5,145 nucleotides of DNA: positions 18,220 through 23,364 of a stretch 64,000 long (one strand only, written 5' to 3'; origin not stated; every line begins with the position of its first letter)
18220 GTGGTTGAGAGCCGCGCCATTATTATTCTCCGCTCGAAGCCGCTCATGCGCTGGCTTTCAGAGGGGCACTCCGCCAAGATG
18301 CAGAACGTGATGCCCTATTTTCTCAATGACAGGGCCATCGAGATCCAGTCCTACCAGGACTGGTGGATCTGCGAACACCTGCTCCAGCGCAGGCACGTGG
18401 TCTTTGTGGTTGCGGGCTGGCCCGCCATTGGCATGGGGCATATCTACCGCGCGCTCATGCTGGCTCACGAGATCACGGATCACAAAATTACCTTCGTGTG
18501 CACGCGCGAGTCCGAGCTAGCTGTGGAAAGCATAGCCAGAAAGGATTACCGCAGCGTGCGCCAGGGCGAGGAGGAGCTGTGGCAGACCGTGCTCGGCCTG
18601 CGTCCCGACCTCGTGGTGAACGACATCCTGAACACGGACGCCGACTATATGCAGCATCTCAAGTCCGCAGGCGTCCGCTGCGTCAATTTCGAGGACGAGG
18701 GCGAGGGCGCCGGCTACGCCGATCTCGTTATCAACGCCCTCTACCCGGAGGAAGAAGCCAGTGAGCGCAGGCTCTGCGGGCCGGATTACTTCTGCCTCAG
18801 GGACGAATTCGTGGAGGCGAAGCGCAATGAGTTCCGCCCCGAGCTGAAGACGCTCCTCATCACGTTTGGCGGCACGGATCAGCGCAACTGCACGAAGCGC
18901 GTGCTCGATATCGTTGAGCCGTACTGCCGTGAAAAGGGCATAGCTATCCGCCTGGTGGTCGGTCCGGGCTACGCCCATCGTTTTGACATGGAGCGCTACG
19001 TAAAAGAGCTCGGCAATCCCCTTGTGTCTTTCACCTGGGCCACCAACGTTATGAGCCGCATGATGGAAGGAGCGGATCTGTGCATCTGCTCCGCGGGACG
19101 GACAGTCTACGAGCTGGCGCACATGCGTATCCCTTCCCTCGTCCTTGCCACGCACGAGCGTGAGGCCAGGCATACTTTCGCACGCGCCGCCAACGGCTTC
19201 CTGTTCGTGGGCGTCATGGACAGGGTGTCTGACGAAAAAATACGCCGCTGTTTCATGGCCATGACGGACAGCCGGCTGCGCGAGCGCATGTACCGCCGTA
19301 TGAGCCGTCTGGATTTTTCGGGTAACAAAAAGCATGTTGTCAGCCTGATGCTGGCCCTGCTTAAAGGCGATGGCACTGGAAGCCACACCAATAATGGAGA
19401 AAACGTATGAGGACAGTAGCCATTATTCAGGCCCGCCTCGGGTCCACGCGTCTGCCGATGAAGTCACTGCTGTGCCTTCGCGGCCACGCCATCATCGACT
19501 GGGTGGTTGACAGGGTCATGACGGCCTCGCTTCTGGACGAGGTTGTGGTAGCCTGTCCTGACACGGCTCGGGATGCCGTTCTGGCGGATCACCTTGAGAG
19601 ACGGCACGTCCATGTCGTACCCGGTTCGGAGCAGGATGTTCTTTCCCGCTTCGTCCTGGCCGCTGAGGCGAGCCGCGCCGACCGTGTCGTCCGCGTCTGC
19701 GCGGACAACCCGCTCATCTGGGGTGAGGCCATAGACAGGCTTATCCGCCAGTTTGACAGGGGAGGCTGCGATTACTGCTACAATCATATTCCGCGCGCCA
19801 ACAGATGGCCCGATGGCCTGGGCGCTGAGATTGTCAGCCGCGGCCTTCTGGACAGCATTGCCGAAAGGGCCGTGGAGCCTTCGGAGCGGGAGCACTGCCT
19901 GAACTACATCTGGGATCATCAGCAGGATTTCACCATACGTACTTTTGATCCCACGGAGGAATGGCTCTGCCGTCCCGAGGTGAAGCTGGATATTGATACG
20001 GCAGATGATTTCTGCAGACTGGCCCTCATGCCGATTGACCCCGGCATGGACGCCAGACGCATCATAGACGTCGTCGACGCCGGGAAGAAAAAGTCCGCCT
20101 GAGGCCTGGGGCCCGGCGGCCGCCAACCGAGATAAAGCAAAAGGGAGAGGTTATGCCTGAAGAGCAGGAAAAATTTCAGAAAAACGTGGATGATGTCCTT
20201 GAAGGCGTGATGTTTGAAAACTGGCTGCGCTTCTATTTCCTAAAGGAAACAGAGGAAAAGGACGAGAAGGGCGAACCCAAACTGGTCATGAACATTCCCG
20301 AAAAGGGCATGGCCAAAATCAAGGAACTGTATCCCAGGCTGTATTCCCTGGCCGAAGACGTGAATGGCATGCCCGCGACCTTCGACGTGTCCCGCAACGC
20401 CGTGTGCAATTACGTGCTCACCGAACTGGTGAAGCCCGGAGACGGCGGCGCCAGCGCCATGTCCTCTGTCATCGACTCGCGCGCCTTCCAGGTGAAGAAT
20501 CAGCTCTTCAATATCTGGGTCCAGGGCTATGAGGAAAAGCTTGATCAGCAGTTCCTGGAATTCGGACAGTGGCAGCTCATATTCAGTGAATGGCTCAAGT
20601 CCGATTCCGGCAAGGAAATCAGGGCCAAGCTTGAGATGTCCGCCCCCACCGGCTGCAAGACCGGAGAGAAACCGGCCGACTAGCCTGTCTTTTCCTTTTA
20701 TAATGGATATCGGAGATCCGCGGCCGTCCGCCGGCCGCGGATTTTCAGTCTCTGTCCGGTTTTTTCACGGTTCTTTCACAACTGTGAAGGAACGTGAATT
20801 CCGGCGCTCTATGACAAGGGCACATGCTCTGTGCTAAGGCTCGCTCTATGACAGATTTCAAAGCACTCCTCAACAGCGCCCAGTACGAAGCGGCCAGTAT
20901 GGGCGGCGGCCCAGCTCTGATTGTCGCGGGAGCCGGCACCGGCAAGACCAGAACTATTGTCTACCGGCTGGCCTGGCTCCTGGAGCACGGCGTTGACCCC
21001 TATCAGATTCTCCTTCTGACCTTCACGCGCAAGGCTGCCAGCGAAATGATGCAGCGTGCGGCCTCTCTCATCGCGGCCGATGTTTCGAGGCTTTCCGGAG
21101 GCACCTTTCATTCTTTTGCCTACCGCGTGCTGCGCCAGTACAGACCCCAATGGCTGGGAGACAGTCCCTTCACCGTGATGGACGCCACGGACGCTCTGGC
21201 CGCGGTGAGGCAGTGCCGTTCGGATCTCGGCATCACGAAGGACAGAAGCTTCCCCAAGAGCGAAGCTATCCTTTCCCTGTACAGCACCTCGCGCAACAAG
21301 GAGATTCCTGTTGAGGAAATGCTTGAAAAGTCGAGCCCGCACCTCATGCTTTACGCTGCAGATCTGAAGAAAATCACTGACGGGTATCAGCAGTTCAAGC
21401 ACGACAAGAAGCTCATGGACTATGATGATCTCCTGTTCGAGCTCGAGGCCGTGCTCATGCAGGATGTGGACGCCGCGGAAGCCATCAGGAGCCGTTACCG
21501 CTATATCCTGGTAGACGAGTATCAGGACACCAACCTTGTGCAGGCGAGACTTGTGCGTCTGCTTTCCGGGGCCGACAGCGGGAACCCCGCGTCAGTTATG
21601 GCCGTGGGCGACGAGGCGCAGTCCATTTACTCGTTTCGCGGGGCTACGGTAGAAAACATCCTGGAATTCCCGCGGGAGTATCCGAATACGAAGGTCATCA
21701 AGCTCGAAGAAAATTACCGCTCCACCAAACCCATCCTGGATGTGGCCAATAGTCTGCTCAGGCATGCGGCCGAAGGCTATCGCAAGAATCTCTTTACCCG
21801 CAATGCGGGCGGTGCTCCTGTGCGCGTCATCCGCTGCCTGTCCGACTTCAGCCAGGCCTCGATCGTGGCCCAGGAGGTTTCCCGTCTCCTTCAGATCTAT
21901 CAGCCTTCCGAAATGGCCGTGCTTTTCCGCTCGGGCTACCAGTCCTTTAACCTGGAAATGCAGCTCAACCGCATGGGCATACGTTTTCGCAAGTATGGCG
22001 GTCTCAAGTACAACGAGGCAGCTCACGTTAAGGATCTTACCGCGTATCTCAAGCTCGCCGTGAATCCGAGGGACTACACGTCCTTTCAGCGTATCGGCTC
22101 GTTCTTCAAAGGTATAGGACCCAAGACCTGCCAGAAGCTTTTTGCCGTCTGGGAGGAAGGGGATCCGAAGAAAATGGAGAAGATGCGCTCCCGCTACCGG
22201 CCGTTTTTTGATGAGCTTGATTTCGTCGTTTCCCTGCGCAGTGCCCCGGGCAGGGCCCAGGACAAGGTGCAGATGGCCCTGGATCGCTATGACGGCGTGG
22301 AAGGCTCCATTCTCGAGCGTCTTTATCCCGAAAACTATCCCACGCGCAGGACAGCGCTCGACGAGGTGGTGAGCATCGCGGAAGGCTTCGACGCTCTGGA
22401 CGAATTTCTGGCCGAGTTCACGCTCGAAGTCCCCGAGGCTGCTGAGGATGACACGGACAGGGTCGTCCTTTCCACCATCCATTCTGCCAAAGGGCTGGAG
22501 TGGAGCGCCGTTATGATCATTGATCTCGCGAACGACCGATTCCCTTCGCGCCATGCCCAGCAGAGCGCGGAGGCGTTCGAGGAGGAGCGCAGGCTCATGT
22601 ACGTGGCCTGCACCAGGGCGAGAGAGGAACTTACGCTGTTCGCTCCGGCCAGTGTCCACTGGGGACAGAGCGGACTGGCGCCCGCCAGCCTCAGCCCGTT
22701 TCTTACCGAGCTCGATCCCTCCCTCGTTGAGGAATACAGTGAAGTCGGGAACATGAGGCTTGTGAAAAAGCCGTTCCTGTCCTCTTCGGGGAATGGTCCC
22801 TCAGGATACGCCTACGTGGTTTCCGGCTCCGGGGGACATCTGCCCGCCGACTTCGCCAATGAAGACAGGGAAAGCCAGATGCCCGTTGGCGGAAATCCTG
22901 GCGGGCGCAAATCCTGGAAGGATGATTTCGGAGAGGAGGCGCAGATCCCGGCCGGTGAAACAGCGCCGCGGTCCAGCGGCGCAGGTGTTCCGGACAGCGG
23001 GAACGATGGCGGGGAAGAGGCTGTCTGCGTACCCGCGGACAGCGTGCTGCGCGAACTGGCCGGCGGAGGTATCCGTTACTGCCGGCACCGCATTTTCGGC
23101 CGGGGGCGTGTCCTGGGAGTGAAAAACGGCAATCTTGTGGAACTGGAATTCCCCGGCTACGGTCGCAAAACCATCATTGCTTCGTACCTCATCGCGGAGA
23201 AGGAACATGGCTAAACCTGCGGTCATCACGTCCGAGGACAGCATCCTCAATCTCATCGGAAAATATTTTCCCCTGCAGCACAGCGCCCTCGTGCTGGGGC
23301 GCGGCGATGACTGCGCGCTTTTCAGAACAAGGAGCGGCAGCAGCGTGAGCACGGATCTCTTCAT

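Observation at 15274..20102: Incomplete Sps/Pse-like sugar-nucleotide cassette with an Fe-ADH-like enzyme and two different cytidylyltransferase homologs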

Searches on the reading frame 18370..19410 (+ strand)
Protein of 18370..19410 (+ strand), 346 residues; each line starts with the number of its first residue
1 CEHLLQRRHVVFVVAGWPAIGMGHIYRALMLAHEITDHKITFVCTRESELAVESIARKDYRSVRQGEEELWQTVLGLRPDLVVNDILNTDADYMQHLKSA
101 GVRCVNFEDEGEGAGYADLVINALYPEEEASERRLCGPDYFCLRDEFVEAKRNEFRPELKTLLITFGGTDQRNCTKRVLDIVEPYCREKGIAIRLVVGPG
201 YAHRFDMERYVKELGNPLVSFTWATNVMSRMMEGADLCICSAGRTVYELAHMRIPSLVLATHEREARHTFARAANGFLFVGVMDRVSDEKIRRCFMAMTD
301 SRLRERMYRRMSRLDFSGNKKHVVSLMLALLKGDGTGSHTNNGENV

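Call 34: search_solved_structures(query=window:18370-19410:+, max_evalue=1, show_alignments=2)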
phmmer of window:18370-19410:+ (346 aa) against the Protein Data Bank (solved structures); distinct sequences matched with E-value up to 1: 4.
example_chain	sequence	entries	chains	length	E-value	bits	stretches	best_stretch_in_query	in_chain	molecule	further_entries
3hbm_A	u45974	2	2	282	9.4e-07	31.5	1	18-248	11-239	UDP-sugar hydrolase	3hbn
1w4e_A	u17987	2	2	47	0.65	12.3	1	179-204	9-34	DIHYDROLIPOYLLYSINE-RESIDUE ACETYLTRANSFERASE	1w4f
1w85_I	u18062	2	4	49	0.76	12.1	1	179-204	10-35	DIHYDROLIPOYLLYSINE-RESIDUE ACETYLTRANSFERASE COMPONENT OF PYRUVATE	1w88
1w3d_A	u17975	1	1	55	0.78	12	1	179-204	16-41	DIHYDROLIPOYLLYSINE-RESIDUE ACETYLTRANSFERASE COMPONENT OF PYRUVATE DEHYDROGENASE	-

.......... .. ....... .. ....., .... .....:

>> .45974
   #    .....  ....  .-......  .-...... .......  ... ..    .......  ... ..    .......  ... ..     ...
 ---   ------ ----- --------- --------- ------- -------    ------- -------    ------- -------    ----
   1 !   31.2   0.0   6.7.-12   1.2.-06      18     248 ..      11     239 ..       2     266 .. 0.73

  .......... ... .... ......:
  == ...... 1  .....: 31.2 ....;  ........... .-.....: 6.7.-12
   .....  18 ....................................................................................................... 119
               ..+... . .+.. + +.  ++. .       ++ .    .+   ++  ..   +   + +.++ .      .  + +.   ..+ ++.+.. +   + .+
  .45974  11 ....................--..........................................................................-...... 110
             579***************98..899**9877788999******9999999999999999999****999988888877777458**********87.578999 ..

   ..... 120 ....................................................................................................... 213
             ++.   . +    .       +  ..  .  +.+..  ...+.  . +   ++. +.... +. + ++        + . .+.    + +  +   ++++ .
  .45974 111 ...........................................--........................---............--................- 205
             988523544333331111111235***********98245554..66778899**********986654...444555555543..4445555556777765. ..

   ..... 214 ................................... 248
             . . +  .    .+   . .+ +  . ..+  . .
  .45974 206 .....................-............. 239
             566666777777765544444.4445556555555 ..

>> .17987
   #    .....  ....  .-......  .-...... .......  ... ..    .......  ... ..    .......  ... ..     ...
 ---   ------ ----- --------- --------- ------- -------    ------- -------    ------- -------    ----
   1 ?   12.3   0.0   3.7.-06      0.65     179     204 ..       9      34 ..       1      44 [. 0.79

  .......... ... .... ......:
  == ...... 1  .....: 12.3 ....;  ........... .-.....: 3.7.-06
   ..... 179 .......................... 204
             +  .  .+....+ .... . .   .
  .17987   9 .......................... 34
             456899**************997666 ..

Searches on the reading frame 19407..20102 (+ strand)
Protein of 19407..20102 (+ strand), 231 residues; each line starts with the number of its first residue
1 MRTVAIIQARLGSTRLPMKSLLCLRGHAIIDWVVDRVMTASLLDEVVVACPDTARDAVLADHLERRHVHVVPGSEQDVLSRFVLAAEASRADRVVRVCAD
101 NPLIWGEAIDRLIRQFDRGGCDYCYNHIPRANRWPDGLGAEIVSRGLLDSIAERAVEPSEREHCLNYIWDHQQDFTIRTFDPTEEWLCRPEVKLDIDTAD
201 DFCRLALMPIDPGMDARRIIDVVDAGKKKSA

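Call 3: search_protein_families(library=pfam, proteins=[window:19407-20102:+], max_evalue=0.001)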
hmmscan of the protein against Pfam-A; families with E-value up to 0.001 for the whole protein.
window:19407-20102:+ (231 aa): 2 families
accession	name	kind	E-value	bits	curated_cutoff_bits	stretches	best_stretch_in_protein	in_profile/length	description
PF02348.25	CTP_transf_3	-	2.6e-23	83.4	22.6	1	4-125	1-123/217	Cytidylyltransferase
PF12804.13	NTP_transf_3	-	2.2e-11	44.6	27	1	10-152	11-142/160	MobA-like NTP transferase domain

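Call 4: search_protein_families(library=ncbifam, proteins=[window:19407-20102:+], max_evalue=0.001)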
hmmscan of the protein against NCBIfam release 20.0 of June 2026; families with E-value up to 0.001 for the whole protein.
window:19407-20102:+ (231 aa): 9 families
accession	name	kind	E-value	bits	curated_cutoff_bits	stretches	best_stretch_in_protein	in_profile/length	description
NF003952.0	PRK05450.1-5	subfamily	6.5e-16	58.2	193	1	1-119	1-119/250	3-deoxy-manno-octulosonate cytidylyltransferase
NF009905.0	PRK13368.1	subfamily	1.2e-14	54.2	255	1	1-117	1-115/243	3-deoxy-manno-octulosonate cytidylyltransferase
NF003950.0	PRK05450.1-3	subfamily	1.8e-10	40.5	234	1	1-117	1-118/248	3-deoxy-manno-octulosonate cytidylyltransferase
NF003948.0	PRK05450.1-1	equivalog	2.7e-10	39.9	281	1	1-122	4-126/248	3-deoxy-manno-octulosonate cytidylyltransferase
TIGR00466.1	kdsB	equivalog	3.1e-07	30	155.2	1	2-113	2-113/241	3-deoxy-manno-octulosonate cytidylyltransferase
TIGR03310.1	matur_MocA_YgfJ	equivalog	2.4e-06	27.6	186.45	1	6-118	3-117/188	molybdenum cofactor cytidylyltransferase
NF045782.1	NicBOxredNboR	equivalog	1.5e-05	24.8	260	1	3-119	9-127/206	nicotine blue oxidoreductase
TIGR03584.1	PseF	equivalog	4.2e-05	23.3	205.7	1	4-54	1-51/222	pseudaminic acid cytidylyltransferase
TIGR04321.1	spiroSPASM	subfamily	0.00084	18.1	250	1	75-179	75-175/510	spiro-SPASM protein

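Call 8: search_solved_structures(query=window:19407-20102:+, max_evalue=0.01)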
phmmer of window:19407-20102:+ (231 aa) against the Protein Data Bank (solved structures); distinct sequences matched with E-value up to 0.01: 7.
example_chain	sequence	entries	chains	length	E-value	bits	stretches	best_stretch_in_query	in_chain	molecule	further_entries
6oew_A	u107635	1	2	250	1.7e-17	67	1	3-205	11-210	Cytidylyltransferase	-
2y6p_A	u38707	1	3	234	2e-06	30.8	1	1-119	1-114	3-DEOXY-MANNO-OCTULOSONATE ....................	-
9t4z_A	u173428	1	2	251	0.00012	24.9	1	2-58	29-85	PpNeuA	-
3oam_A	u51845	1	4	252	0.00027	23.8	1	4-105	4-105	3-deoxy-manno-octulosonate cytidylyltransferase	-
3tqd_A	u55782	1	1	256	0.00069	22.5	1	5-118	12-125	3-deoxy-manno-octulosonate cytidylyltransferase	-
1gq9_A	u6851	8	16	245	0.00085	22.2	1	3-113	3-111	3-DEOXY-MANNO-OCTULOSONATE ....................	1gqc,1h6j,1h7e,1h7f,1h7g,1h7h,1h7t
3jtj_A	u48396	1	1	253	0.0037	20.1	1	2-104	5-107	3-deoxy-manno-octulosonate cytidylyltransferase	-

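Call 30: search_solved_structures(query=window:19407-20102:+, max_evalue=0.0001, show_alignments=2)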
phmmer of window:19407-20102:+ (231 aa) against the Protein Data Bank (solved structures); distinct sequences matched with E-value up to 0.0001: 2.
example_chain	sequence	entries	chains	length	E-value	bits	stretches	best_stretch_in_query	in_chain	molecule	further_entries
6oew_A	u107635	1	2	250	1.7e-17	67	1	3-205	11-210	Cytidylyltransferase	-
2y6p_A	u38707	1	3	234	2e-06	30.8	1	1-119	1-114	3-DEOXY-MANNO-OCTULOSONATE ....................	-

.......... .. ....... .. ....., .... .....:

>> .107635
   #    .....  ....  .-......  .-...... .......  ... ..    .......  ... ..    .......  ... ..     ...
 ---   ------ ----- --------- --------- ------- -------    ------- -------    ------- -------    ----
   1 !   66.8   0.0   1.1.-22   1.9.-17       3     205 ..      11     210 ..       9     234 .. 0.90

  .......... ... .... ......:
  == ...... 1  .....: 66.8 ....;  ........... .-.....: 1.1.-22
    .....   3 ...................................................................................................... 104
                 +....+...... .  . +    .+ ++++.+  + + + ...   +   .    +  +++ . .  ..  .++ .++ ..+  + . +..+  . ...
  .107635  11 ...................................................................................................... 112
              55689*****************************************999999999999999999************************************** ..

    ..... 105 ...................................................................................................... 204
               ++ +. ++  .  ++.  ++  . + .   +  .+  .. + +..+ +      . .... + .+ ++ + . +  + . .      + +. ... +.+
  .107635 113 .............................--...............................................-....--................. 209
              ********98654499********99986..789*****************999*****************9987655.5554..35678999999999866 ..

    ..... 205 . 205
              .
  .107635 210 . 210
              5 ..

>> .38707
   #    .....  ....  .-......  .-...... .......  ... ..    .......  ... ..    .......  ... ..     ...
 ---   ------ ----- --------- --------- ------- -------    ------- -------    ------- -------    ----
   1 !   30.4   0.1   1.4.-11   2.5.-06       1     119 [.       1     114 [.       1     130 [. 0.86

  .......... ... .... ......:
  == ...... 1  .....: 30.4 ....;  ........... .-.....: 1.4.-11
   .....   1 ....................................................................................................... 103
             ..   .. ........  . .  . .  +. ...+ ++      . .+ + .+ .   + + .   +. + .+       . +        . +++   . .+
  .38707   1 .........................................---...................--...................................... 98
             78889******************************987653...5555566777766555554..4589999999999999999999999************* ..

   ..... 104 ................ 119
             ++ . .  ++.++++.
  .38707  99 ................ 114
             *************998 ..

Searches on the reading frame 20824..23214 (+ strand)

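Call 3: search_protein_families(library=pfam, proteins=[window:20824-23214:+], max_evalue=0.001)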
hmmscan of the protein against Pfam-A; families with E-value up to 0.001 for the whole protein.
window:20824-23214:+ (796 aa): 6 families
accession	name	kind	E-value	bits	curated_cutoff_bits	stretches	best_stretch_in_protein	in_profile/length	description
PF00580.27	UvrD-helicase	-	1.1e-67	229.1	23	1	16-287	1-271/271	UvrD/REP helicase N-terminal domain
PF13361.12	UvrD_C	-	2.1e-50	172.6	25.6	2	292-439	1-150/350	UvrD-like helicase C-terminal domain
PF13245.12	AAA_19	-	2.8e-21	76.5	25.1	1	28-272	11-134/134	AAA domain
PF13538.12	UvrD_C_2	-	6.8e-10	39.1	27.4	1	547-605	2-51/52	UvrD-like helicase C-terminal domain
PF13604.12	AAA_30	-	1.7e-07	31.6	27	0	20-90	6-76/191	AAA domain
PF01443.25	Viral_helicase1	-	9.4e-06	26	21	0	546-606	178-227/228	Viral superfamily 1 RNA helicase core domain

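Call 4: search_protein_families(library=ncbifam, proteins=[window:20824-23214:+], max_evalue=0.001)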
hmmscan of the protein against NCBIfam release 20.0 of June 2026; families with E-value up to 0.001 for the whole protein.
window:20824-23214:+ (796 aa): 17 families
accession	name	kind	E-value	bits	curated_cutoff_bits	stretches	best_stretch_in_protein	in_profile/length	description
TIGR01073.1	pcrA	equivalog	4.9e-122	408.7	911.2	1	15-649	4-649/725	DNA helicase PcrA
NF008743.0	PRK11773.1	equivalog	7e-110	368.5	965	2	15-439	9-426/720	DNA helicase II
TIGR01075.1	uvrD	equivalog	2.5e-105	353.3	1144.45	1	16-638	5-639/715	DNA helicase II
TIGR01074.1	rep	equivalog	3e-100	336.4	951.45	2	16-440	2-421/668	DNA helicase Rep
NF008172.0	PRK10919.1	equivalog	1.1e-73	248.5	1168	2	16-441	3-423/673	DNA helicase Rep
NF008276.0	PRK11054.1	equivalog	5.2e-43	147.5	543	3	16-107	197-287/684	DNA helicase IV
TIGR00609.1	recB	equivalog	2.4e-40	138.6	696.05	3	170-319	317-462/1175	exodeoxyribonuclease V subunit beta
TIGR02785.1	addA_Gpos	equivalog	2.9e-39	134.7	707.65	2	163-313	323-481/1234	helicase-exonuclease AddAB subunit AddA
NF010485.0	PRK13909.1-2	equivalog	2.4e-38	132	650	2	188-568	288-632/909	RecB-like helicase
TIGR02784.1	addA_alphas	equivalog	3.2e-33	115.2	860.75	2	183-315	346-498/1138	double-strand break repair helicase AddA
NF010487.0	PRK13909.1-4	equivalog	2.1e-31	109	759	2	223-413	326-527/924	RecB-like helicase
NF008128.0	PRK10876.1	equivalog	1.1e-18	66.3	1697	1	177-316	328-465/1181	exodeoxyribonuclease V subunit beta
NF041464.1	HelD_BACSU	equivalog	1.8e-16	59.3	419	2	210-397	532-710/779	RNA polymerase recycling motor HelD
NF010486.0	PRK13909.1-3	equivalog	6.4e-15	54.2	1109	1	190-338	294-449/921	RecB-like helicase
NF010484.0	PRK13909.1-1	equivalog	8.1e-14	50.3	1074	2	34-79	11-56/945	RecB-like helicase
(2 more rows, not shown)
